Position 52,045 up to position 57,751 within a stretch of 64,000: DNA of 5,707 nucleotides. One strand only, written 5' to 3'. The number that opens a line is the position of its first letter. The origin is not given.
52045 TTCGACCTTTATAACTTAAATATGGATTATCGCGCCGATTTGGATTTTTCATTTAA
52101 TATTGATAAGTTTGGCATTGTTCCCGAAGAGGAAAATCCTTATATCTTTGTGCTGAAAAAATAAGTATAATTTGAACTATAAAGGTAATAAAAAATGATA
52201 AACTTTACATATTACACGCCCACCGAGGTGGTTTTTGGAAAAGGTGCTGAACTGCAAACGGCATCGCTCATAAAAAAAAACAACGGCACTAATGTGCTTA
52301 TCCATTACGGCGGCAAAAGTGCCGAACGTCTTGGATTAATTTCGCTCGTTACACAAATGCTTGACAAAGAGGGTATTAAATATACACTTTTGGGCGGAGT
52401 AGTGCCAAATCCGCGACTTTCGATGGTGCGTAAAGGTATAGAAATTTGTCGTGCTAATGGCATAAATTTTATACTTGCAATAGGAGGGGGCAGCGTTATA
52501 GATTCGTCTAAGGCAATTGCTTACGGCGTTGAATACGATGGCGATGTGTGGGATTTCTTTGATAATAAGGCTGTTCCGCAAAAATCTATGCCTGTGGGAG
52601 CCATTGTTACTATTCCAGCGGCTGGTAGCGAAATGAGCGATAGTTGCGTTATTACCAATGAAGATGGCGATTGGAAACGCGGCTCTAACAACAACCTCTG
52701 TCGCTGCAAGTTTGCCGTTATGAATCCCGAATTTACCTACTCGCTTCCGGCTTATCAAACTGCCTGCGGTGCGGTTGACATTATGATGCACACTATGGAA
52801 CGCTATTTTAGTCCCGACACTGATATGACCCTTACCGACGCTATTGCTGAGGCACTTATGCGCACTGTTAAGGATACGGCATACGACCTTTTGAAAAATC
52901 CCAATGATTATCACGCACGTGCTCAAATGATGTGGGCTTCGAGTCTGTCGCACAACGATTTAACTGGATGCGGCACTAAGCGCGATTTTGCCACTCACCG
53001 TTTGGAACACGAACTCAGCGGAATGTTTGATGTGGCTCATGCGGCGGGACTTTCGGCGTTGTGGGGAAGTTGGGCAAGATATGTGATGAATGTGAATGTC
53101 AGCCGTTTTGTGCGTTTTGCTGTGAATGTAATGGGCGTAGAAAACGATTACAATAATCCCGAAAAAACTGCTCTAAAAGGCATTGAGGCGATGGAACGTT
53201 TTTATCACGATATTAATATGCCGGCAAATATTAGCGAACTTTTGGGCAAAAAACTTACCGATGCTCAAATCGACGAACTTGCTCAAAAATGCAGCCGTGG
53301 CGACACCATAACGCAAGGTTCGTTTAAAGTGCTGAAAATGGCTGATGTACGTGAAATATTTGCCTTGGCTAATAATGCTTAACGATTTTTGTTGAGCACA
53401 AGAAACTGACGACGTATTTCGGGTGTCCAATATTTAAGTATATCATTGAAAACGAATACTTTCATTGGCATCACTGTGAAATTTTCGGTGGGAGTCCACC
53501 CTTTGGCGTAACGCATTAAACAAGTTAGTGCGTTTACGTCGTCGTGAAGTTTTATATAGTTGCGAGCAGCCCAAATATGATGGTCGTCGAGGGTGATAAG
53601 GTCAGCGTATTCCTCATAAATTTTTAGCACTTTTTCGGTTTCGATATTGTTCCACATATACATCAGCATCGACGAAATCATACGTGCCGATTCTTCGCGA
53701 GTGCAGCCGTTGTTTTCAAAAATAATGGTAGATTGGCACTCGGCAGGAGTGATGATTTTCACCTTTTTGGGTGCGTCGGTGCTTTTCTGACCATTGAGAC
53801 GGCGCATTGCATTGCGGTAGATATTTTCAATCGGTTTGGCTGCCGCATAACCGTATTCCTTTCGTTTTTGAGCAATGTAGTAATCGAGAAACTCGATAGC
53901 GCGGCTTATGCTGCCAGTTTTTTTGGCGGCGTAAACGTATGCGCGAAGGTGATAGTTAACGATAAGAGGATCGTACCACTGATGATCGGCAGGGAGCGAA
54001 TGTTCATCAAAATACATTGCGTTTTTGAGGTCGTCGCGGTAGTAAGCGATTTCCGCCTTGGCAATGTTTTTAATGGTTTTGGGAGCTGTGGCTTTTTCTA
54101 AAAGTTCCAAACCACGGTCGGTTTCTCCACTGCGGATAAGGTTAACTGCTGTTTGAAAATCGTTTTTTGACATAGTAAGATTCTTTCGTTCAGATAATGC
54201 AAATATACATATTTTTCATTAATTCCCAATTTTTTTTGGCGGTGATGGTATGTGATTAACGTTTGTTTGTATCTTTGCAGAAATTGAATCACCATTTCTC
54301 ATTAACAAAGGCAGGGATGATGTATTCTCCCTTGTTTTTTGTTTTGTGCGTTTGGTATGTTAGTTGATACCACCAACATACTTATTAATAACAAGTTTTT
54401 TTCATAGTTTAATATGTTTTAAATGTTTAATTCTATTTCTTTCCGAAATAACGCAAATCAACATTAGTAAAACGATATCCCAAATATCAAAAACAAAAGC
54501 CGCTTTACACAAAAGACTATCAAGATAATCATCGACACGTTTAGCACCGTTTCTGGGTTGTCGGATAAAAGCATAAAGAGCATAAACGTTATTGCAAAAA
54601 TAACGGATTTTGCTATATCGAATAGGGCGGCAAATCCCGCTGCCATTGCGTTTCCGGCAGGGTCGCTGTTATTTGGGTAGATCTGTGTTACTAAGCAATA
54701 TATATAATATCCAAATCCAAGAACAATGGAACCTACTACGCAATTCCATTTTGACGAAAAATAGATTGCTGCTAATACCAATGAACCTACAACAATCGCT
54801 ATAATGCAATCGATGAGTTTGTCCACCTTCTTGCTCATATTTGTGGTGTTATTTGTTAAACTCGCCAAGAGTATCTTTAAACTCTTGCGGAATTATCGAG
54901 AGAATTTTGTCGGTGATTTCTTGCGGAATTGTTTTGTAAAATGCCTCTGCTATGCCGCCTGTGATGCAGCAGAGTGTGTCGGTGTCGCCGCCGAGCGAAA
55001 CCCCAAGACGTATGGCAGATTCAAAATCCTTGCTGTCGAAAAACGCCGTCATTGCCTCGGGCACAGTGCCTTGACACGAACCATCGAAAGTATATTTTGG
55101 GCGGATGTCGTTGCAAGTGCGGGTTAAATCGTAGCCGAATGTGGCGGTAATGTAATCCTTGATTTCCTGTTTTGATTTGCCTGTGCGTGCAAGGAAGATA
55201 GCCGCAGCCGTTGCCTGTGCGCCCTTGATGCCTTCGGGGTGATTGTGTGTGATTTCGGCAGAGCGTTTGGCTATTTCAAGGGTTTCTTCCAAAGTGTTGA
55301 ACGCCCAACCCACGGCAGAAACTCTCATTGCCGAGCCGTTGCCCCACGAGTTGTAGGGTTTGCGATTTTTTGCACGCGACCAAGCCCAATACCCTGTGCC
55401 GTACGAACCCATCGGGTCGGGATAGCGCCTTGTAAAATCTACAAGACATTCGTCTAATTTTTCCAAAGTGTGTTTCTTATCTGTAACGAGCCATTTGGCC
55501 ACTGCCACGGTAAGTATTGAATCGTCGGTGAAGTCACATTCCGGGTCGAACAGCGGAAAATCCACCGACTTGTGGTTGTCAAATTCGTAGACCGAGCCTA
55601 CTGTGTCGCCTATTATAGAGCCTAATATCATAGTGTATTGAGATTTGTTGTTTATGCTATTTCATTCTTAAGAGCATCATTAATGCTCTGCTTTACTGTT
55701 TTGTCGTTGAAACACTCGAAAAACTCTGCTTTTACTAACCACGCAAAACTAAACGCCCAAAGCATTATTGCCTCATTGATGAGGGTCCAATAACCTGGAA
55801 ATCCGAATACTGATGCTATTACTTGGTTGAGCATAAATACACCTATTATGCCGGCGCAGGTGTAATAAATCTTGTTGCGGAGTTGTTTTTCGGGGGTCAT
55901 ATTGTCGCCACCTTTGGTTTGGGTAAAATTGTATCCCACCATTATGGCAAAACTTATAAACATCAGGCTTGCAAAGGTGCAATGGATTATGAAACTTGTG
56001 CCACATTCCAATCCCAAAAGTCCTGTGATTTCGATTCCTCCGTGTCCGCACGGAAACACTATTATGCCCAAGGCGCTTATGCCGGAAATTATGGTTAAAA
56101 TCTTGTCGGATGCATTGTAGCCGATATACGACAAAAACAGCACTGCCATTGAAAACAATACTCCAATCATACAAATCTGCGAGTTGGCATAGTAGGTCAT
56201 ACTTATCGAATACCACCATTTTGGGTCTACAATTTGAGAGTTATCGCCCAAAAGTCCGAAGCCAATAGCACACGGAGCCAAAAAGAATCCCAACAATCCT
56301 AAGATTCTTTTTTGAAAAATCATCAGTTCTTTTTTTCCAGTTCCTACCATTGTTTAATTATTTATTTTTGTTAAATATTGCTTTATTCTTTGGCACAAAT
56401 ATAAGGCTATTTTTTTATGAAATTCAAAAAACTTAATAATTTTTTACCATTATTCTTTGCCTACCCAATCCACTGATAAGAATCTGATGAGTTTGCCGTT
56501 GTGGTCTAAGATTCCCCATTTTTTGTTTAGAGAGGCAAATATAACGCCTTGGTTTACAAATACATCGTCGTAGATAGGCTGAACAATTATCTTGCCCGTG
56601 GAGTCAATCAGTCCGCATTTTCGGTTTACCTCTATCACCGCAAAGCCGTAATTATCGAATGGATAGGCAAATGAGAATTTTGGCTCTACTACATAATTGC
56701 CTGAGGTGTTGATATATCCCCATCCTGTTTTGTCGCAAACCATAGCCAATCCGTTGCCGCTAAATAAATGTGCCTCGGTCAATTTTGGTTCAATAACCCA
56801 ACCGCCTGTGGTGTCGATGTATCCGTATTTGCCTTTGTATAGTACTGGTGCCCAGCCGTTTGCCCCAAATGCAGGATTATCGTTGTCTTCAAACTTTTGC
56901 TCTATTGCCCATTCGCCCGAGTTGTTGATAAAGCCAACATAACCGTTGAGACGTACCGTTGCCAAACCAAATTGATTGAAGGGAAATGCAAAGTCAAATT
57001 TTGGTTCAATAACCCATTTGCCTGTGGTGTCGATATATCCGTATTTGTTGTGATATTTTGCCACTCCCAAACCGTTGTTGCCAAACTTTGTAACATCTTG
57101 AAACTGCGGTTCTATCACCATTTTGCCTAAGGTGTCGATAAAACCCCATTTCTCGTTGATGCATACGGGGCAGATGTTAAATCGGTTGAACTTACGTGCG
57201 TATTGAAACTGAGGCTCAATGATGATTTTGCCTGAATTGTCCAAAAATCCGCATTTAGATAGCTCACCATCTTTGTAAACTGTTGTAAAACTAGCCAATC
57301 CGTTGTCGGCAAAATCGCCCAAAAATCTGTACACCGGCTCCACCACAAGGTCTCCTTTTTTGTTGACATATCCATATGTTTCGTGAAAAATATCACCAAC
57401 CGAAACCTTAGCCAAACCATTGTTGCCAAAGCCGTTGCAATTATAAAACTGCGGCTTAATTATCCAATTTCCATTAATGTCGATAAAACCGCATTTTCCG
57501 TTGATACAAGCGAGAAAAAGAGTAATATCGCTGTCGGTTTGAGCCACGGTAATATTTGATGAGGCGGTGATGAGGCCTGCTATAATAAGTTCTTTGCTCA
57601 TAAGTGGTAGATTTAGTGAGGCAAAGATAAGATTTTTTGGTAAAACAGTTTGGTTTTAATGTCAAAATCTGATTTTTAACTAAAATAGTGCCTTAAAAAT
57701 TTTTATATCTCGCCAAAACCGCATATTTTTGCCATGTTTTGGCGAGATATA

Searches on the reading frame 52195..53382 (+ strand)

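Call 58: search_protein_families(library=pfam, proteins=[window:52195-53382:+], max_evalue=0.001)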
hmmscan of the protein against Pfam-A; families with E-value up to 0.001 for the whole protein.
window:52195-53382:+ (395 aa): 3 families
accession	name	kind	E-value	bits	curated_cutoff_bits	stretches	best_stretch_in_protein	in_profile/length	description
PF00465.25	Fe-ADH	-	1.2e-41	142.6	31.3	1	9-178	1-168/168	Iron-containing alcohol dehydrogenase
PF25137.1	ADH_Fe_C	-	1.2e-27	97.3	27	1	189-390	1-191/194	Fe-containing alcohol dehydrogenase family, C-terminal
PF13685.12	Fe-ADH_2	-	4.5e-09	36.9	28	1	13-110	1-95/149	Iron-containing alcohol dehydrogenase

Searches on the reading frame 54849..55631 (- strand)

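Call 58: search_protein_families(library=pfam, proteins=[window:54849-55631:-], max_evalue=0.001)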
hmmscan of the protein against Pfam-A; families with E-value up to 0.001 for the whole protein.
window:54849-55631:- (260 aa): 1 family
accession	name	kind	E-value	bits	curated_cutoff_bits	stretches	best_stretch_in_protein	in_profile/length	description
PF03747.19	ADP_ribosyl_GH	-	4e-36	125.6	26.2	1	2-237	3-286/287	ADP-ribosylglycohydrolase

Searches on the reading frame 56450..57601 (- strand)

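Call 58: search_protein_families(library=pfam, proteins=[window:56450-57601:-], max_evalue=0.001)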
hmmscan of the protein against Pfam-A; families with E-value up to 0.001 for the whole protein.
window:56450-57601:- (383 aa): 1 family
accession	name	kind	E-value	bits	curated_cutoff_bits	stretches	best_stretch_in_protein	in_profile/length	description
PF14903.11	WG_beta_rep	-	2e-80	264.8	25.6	8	187-220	1-33/35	WG containing repeat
